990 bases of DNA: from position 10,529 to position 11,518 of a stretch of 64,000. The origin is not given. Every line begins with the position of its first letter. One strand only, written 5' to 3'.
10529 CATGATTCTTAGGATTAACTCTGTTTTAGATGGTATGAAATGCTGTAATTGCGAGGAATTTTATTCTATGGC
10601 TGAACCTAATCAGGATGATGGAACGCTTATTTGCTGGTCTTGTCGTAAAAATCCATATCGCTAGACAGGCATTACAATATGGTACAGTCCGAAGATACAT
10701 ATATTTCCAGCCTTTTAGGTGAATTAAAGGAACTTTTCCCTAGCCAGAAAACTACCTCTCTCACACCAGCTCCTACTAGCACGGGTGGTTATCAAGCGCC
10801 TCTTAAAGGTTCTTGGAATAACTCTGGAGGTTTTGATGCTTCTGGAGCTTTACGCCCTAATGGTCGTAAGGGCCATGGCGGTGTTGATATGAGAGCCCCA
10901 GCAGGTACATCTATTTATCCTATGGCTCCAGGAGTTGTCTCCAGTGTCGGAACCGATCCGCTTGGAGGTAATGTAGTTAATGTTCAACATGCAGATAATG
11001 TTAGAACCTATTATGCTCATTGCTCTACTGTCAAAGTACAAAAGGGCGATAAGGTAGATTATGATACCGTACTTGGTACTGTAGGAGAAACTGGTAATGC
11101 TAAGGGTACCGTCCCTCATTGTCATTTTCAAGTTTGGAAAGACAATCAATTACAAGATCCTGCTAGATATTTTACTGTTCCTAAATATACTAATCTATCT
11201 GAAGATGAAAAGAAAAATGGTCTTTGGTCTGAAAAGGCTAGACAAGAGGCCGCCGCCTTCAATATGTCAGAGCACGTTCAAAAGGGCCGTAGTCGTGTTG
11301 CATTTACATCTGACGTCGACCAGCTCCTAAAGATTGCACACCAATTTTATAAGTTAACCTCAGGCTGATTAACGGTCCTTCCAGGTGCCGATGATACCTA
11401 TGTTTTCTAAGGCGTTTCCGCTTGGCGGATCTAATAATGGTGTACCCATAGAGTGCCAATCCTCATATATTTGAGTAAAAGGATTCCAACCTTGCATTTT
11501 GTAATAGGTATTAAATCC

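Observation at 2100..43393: Strong enrichment of the tripeptide DGY in virion proteins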

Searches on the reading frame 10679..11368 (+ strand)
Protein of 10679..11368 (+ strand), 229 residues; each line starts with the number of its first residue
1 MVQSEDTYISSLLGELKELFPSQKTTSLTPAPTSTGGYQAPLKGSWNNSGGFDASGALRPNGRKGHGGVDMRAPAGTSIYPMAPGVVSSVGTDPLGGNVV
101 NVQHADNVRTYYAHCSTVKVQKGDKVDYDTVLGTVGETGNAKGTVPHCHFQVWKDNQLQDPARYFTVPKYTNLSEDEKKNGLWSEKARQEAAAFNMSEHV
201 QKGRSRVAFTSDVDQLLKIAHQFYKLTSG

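Call 31: search_protein_families(library=pfam, max_evalue=0.01, proteins=[window:10679-11368:+])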
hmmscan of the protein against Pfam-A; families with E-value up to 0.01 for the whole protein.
window:10679-11368:+ (229 aa): 1 family
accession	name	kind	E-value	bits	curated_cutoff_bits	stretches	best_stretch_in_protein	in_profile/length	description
PF01551.29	Peptidase_M23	-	2.9e-25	88.7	28.7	1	65-161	2-96/96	Peptidase family M23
